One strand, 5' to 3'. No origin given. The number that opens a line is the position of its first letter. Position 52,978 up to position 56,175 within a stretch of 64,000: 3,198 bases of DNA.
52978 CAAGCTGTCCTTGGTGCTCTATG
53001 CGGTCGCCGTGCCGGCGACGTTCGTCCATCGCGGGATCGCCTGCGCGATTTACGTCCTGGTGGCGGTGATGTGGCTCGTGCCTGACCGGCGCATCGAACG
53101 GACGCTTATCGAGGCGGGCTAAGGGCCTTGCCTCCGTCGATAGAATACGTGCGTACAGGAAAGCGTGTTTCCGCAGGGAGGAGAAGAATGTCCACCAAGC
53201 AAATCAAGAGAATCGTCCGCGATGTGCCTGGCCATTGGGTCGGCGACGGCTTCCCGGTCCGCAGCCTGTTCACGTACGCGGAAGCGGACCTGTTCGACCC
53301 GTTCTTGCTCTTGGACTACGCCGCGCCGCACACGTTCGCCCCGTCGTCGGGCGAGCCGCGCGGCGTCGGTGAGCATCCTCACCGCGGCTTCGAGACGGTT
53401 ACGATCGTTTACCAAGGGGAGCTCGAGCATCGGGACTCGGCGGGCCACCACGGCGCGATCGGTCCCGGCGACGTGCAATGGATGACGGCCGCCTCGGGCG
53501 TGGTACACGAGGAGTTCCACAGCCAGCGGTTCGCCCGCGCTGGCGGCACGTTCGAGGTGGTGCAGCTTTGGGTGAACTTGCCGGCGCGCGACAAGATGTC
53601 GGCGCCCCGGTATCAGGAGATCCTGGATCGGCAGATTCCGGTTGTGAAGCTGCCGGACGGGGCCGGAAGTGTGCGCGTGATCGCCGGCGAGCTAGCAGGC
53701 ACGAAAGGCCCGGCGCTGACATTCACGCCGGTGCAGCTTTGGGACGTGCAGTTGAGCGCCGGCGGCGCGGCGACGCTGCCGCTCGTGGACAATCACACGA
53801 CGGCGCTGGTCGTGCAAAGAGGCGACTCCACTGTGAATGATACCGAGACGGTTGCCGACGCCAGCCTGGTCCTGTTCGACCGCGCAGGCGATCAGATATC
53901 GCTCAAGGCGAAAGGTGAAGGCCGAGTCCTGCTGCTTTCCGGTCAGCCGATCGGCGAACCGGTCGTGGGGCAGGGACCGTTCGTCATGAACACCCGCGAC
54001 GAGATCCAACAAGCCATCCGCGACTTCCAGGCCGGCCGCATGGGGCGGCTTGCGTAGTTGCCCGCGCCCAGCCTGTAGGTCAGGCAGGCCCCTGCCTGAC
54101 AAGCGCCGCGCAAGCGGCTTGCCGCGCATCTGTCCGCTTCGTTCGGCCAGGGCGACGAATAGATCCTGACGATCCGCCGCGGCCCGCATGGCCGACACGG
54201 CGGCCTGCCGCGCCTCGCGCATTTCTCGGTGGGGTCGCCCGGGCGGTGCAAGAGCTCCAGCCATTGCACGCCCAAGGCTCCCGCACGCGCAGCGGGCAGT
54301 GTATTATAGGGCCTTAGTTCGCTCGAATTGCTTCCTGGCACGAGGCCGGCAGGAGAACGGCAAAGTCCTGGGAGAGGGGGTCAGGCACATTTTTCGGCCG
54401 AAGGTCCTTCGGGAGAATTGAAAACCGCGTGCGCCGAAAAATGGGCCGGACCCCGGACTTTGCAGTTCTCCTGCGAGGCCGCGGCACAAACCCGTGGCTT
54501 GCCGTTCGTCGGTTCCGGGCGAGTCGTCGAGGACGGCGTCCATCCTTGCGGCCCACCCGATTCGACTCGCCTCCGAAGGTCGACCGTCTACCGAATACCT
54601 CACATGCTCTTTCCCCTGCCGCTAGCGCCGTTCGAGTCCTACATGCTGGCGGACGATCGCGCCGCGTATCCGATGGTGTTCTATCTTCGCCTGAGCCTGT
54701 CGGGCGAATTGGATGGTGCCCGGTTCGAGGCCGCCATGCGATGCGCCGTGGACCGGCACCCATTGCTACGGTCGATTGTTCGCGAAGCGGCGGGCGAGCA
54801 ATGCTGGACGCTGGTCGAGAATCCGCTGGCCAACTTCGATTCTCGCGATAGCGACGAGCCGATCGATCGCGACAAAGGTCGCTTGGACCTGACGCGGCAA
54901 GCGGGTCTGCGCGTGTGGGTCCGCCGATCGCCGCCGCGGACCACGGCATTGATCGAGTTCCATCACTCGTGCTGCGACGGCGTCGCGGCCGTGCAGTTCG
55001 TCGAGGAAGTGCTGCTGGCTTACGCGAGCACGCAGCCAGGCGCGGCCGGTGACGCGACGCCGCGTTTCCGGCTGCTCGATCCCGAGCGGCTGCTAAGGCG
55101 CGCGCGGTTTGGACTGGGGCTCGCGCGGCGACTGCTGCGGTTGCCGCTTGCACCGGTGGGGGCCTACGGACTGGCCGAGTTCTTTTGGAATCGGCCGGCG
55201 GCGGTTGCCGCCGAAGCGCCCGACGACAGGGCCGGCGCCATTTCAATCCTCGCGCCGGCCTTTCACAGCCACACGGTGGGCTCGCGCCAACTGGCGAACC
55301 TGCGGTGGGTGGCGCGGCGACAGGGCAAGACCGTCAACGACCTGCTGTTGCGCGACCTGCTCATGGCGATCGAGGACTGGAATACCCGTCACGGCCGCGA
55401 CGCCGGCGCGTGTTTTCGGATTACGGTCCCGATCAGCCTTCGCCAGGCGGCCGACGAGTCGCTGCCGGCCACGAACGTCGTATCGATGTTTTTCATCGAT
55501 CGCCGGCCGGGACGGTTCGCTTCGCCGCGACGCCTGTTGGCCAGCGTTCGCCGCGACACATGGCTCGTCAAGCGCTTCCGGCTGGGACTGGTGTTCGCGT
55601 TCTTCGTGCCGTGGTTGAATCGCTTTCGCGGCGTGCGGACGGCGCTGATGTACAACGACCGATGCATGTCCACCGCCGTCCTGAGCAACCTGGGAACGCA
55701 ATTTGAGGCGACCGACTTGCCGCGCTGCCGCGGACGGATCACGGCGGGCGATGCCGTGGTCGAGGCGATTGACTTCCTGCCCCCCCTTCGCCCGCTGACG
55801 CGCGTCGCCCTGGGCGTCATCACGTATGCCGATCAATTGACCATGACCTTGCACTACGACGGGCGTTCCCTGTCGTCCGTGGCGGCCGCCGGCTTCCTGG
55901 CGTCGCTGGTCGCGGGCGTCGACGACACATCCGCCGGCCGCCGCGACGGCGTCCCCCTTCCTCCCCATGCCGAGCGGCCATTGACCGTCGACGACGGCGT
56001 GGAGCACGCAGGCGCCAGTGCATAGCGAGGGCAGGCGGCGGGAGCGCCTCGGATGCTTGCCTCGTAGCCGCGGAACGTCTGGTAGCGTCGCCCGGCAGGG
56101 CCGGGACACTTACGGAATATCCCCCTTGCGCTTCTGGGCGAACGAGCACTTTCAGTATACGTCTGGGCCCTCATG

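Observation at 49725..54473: Second, unrelated MITE-like family: about 125 bp, 19-bp terminal inverted repeats, 8-bp flanking duplication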

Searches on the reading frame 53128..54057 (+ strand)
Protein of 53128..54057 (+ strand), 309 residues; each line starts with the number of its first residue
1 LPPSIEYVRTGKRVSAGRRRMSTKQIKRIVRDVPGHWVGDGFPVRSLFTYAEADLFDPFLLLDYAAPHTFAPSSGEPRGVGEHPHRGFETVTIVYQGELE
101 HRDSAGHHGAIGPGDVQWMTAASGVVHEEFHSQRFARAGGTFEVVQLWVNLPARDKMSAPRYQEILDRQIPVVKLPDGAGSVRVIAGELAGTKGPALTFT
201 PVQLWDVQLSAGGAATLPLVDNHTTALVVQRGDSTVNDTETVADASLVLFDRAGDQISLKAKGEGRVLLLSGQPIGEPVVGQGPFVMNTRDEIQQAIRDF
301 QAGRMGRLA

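Call 7: search_protein_families(library=pfam, proteins=[window:53128-54057:+], max_evalue=0.01)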
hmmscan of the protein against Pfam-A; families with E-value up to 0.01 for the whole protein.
window:53128-54057:+ (309 aa): 2 families
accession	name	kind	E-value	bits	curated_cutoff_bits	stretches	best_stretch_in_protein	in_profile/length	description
PF02678.22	Pirin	-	2.8e-33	114.6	26.1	1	46-149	6-108/108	Pirin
PF05726.19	Pirin_C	-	1.3e-30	106.2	27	1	205-306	2-103/103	Pirin C-terminal cupin domain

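Call 22: find_encoding_contigs(protein=window:53128-54057:+, flank=10000, max_places=6)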
Protein window:53128-54057:+ (309 aa): no gene with exactly this product is on record in the collection.

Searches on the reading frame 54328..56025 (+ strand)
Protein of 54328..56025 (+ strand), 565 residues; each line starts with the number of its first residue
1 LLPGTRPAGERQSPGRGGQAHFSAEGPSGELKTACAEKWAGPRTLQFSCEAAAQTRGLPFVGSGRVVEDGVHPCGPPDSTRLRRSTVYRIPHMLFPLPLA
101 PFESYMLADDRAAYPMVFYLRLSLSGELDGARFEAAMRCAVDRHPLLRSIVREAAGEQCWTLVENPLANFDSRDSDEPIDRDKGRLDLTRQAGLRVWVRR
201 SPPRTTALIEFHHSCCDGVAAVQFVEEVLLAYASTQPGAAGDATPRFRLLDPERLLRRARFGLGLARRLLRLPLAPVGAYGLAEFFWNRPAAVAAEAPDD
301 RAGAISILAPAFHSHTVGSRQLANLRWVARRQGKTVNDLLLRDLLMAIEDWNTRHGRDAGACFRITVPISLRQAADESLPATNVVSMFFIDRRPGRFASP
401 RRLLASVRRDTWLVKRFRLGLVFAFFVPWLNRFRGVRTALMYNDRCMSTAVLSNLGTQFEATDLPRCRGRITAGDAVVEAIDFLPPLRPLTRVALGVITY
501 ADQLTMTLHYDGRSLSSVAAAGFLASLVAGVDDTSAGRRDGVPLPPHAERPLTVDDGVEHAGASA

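Call 7: search_protein_families(library=pfam, proteins=[window:54328-56025:+], max_evalue=0.01)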
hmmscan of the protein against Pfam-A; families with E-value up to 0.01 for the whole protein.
window:54328-56025:+ (565 aa): 1 family
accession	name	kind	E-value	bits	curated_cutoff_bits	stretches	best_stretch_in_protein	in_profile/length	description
PF00668.25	Condensation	-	4.3e-07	29.4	30.6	1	108-238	21-164/456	Condensation domain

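Call 62: find_homologous_proteins(query=window:54604-56022:+, max_evalue=1e-30)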
Query window:54604-56022:+ (473 aa): 114 proteins with E <= 1e-30 among 8000 candidates.
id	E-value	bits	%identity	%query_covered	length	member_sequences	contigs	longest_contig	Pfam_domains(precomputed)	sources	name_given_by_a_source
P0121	0.0e+0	1061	100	100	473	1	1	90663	PF00668.26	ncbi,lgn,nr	ncbi:MAG: hypothetical protein HYX69_01395 [Planctomycetia bacterium]|nr:hypothetical protein [Planc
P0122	3.8e-140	486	57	87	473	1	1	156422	PF00668.26,PF03007.22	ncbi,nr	ncbi:MAG: hypothetical protein HYX69_09360 [Planctomycetia bacterium]|nr:hypothetical protein [Planc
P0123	6.9e-135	469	48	96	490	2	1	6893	PF00668.26,PF03007.22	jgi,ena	-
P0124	2.5e-130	454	51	96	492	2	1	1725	PF00668.26,PF03007.22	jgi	jgi:NRPS condensation-like uncharacterized protein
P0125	1.0e-128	449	48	95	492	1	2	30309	PF00668.26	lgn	-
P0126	6.6e-126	440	51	96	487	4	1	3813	PF00668.26,PF03007.22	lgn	-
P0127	4.0e-110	388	46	95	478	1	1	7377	PF00668.26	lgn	-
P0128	5.4e-106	374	45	93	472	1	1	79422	PF00668.26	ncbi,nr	ncbi:MAG: hypothetical protein K1X74_17660 [Pirellulales bacterium]|nr:hypothetical protein [Pirellu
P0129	1.0e-103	366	52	73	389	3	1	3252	-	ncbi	ncbi:MAG TPA: hypothetical protein VGJ26_10690, partial [Pirellulales bacterium]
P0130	2.8e-103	365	44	88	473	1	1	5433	PF00668.26,PF03007.22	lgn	-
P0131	2.0e-99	352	42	91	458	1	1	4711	PF00668.26,PF16911.11,PF03007.22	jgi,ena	-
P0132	5.6e-95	338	42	88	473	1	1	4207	PF00668.26,PF03007.22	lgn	-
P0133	3.3e-94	335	40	93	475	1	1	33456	PF00668.26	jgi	jgi:hypothetical protein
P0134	3.2e-87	312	40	94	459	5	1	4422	PF00668.26,PF16911.11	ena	-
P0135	5.8e-85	305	40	93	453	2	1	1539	PF00668.26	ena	-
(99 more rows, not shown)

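Call 63: find_encoding_contigs(protein=P0122, flank=10000, max_places=3)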
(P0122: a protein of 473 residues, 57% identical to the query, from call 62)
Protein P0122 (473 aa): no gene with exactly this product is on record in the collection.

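Call 64: find_encoding_contigs(protein=P0121, flank=10000, max_places=3)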
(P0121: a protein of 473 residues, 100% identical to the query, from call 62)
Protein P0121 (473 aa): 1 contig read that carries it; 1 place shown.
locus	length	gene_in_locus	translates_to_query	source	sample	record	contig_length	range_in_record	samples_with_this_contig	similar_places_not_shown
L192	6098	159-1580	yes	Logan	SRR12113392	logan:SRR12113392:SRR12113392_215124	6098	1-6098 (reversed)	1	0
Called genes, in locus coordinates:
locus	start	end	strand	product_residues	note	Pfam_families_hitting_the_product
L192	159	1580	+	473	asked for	PF00668:Condensation (weak)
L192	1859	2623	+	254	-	PF13432:TPR_16 (faint), PF00515:TPR_1 (faint), PF07719:TPR_2 (weak), PF07721:TPR_4 (faint), PF13174:TPR_6 (faint), PF13176:TPR_7 (faint), PF13424:TPR_12 (weak), PF14559:TPR_19, +2 more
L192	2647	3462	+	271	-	PF13714:PEP_mutase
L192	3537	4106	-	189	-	PF00160:Pro_isomerase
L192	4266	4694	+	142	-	-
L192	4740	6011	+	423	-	PF12867:DinB_2, PF03781:FGE-sulfatase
